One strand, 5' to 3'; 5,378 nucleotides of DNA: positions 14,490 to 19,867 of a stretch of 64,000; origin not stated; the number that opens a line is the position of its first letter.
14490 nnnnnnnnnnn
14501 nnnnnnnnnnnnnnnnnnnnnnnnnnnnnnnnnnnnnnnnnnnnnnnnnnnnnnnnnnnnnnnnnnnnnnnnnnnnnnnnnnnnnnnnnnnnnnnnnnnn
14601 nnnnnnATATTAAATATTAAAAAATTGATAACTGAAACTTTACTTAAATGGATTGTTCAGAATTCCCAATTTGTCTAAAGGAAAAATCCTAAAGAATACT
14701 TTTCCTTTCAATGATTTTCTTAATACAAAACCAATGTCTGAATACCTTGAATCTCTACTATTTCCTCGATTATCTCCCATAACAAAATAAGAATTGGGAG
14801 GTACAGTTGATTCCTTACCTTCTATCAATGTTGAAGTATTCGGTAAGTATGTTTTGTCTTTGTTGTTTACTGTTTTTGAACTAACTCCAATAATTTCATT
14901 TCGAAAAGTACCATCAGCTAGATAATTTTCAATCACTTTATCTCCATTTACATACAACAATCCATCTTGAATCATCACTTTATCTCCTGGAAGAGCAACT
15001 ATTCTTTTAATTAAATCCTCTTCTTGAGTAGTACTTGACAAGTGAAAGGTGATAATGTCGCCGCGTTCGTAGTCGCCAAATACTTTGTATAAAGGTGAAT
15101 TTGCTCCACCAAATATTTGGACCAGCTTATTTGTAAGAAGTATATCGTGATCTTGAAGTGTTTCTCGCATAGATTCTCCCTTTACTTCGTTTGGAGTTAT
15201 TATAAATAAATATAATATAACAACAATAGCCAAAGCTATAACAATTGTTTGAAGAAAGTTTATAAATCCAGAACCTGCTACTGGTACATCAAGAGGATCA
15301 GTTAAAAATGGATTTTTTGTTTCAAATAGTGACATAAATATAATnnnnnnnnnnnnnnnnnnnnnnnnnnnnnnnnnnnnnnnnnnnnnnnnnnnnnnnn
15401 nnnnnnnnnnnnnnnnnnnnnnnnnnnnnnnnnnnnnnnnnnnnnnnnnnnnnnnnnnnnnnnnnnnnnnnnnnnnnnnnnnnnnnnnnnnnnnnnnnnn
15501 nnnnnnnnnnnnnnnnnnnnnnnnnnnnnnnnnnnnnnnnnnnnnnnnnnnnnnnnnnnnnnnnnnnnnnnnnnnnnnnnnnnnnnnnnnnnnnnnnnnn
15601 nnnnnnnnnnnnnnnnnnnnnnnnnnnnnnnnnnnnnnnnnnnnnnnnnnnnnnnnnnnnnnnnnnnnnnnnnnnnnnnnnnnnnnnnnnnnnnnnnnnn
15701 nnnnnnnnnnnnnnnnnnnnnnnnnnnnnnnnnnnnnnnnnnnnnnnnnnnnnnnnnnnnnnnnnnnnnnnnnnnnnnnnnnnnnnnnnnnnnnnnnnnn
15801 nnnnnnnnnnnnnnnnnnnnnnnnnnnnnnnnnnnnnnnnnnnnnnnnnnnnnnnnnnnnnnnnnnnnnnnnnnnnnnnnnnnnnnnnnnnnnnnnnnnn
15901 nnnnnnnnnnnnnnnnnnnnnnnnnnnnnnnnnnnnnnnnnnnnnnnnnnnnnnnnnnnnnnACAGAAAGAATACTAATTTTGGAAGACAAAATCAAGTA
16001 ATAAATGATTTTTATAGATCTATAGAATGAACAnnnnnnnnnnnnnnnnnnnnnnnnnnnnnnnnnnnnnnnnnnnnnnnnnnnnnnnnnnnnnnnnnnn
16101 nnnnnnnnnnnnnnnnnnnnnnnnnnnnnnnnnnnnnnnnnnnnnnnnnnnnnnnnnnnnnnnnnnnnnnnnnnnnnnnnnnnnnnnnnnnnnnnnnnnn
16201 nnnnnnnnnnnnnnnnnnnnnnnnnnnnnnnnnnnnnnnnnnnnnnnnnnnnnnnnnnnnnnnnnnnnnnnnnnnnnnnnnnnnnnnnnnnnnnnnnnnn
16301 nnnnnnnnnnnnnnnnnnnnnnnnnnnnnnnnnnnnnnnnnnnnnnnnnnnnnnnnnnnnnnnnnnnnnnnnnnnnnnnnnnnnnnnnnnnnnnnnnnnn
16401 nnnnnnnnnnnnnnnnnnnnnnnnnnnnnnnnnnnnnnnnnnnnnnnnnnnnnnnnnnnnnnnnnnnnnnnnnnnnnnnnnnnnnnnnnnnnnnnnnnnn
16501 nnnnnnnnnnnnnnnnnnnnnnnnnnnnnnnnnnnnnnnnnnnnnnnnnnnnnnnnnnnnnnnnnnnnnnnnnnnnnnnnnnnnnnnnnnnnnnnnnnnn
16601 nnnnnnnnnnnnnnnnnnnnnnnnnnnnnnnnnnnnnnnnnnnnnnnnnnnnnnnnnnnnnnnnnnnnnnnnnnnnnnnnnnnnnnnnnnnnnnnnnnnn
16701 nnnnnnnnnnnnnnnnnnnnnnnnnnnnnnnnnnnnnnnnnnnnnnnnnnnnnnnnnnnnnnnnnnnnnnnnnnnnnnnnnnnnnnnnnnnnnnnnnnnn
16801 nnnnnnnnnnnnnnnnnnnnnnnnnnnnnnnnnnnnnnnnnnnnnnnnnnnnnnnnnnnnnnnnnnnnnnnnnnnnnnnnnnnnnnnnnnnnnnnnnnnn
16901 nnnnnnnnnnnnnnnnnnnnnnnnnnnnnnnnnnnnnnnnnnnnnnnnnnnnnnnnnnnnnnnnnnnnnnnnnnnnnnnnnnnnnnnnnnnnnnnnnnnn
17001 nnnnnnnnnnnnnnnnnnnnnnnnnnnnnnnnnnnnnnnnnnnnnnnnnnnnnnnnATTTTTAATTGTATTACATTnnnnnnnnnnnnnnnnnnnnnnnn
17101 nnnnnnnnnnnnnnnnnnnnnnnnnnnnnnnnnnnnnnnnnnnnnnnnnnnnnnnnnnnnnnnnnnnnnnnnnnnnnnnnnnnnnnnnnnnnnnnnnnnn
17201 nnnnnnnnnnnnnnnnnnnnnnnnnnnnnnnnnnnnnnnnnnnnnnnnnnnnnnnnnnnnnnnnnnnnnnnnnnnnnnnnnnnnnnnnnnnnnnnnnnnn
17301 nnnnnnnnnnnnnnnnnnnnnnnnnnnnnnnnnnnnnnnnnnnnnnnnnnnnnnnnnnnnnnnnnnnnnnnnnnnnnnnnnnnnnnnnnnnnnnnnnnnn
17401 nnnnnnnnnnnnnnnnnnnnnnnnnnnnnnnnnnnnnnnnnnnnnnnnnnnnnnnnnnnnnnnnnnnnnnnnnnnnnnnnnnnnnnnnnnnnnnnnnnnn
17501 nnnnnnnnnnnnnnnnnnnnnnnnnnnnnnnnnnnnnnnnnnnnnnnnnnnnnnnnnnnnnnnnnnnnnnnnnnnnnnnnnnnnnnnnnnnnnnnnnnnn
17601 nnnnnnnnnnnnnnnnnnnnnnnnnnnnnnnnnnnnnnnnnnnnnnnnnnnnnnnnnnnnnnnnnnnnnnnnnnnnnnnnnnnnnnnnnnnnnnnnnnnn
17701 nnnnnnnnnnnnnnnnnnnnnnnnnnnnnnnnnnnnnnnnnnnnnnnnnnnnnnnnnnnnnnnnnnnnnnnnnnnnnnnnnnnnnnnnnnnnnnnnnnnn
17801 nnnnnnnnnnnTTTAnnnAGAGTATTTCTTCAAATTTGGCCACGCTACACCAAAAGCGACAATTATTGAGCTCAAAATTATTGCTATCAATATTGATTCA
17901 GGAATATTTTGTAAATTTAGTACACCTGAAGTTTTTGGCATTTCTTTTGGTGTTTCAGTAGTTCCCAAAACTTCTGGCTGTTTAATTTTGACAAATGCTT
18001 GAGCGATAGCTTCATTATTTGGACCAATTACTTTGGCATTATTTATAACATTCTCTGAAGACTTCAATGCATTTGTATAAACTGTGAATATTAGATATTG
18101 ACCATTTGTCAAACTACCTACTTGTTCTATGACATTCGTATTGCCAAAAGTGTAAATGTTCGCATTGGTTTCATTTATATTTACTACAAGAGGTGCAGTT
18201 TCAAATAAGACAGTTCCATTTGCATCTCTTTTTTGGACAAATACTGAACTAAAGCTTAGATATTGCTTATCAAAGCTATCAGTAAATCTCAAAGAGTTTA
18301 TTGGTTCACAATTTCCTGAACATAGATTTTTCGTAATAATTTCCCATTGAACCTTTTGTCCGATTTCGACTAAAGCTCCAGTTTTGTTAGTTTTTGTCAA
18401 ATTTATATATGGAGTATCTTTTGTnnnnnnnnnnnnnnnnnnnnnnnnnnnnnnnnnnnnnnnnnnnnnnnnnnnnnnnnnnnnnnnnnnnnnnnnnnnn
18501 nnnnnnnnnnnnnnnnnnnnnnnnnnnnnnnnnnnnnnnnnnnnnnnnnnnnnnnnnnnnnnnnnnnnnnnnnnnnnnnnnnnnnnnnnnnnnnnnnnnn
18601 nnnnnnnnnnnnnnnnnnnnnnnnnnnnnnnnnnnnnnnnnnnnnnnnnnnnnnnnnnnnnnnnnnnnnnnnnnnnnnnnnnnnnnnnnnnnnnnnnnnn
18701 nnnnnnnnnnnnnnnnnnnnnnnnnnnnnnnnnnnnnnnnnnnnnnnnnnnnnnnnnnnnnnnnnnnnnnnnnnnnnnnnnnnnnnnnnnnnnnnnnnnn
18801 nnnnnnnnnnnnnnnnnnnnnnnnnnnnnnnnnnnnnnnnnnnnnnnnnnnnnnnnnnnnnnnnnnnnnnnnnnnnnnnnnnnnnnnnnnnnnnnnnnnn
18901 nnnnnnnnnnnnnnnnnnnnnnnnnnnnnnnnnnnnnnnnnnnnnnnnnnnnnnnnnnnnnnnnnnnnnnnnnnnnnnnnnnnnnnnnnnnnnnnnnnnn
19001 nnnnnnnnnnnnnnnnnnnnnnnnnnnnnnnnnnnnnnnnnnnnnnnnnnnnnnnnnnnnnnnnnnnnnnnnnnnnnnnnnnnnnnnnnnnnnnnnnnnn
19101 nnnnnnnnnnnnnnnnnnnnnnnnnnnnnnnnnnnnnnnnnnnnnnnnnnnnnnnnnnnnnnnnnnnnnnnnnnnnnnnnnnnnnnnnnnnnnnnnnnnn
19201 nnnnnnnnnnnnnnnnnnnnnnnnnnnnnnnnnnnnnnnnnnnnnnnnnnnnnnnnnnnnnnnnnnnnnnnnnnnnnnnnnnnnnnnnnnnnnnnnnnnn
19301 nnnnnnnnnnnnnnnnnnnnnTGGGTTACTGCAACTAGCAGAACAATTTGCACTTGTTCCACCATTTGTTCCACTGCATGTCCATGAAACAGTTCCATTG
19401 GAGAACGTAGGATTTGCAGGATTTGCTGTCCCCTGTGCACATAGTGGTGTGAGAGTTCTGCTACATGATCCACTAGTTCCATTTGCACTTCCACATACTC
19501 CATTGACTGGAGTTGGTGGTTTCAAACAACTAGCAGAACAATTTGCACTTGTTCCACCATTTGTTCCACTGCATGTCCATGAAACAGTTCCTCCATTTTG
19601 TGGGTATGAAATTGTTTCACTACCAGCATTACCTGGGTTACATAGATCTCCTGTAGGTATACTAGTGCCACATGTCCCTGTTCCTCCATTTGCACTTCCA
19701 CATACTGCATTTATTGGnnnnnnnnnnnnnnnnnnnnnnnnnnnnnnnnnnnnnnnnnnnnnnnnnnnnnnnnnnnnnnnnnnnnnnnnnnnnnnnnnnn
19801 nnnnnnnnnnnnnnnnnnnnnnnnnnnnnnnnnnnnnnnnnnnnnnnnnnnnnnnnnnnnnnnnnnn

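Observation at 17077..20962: Sortase plus a giant Cys-rich DUF11 surface protein with a non-canonical sorting signal; a paralog with LPNTA lies at the window end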

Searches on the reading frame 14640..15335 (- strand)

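Call 66: search_protein_families(library=pfam, proteins=[window:14640-15335:-], max_evalue=0.00001)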
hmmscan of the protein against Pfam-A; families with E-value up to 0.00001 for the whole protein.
window:14640-15335:- (231 aa): 1 family
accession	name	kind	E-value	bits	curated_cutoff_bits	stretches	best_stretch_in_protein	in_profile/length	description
PF10502.14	Peptidase_S26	-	1.2e-44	152.6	22.9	1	25-217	2-167/168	Signal peptidase, peptidase S26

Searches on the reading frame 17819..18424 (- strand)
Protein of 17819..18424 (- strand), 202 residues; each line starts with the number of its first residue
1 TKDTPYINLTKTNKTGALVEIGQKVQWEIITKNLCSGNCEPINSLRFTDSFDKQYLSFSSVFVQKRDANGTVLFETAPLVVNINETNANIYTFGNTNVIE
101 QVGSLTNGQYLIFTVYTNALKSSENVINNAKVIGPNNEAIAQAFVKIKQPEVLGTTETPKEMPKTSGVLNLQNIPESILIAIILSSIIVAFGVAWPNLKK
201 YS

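Call 18: search_protein_families(library=pfam, proteins=[window:17819-18424:-], max_evalue=10)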
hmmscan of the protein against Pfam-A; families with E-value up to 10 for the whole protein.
seq(202 aa): 0 families

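Call 19: search_protein_families(library=ncbifam, proteins=[window:17819-18424:-], max_evalue=10)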
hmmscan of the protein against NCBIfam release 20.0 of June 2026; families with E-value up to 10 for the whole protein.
seq(202 aa): 2 families
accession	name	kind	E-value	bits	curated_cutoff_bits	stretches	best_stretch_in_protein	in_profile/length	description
TIGR04226.1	RrgB_K2N_iso_D2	domain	0.00094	20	30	1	9-130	5-118/123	isopeptide-forming domain-containing fimbrial protein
NF010117.0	PRK13591.1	equivalog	0.081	12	238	1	96-139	55-100/307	prenyltransferase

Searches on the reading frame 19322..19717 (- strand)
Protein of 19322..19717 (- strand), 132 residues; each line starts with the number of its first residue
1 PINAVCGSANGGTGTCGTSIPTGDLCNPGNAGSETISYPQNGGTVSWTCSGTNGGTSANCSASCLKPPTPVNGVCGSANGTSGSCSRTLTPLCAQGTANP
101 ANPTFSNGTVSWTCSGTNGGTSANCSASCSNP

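Call 18: search_protein_families(library=pfam, proteins=[window:19322-19717:-], max_evalue=10)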
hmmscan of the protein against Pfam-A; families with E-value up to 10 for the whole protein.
seq(132 aa): 2 families
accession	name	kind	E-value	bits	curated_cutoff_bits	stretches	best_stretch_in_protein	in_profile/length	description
PF04500.22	FLYWCH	-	0.014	16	23.6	1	105-129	24-44/62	FLYWCH zinc finger domain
PF14269.12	Arylsulfotran_2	-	0.29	10.9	27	0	106-122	174-190/301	Arylsulfotransferase (ASST)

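Call 19: search_protein_families(library=ncbifam, proteins=[window:19322-19717:-], max_evalue=10)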
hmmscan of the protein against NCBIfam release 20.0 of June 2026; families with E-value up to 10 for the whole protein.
seq(132 aa): 0 families

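Call 20: find_homologous_proteins(query=window:19322-19717:-, max_evalue=0.001)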
Query seq(132 aa) (132 aa): 7 proteins with E <= 0.001 among 118 candidates.
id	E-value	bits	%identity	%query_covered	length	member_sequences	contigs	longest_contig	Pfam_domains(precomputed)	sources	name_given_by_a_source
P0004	3.7e-16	78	42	97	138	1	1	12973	-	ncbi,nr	ncbi:MAG: hypothetical protein LBG59_00145, partial [Candidatus Peribacteria bacterium]|nr:hypotheti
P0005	7.1e-12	64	45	95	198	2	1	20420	-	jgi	jgi:hypothetical protein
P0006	1.5e-11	63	48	96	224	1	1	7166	-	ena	-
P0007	3.5e-8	52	52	62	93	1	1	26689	-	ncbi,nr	ncbi:MAG: hypothetical protein LBG59_05135 [Candidatus Peribacteria bacterium]|nr:hypothetical prote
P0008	2.8e-6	46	41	92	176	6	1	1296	-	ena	-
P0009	1.5e-4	40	42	66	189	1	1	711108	-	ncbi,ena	-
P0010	2.5e-4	39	55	45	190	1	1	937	PF18998.7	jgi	jgi:hypothetical protein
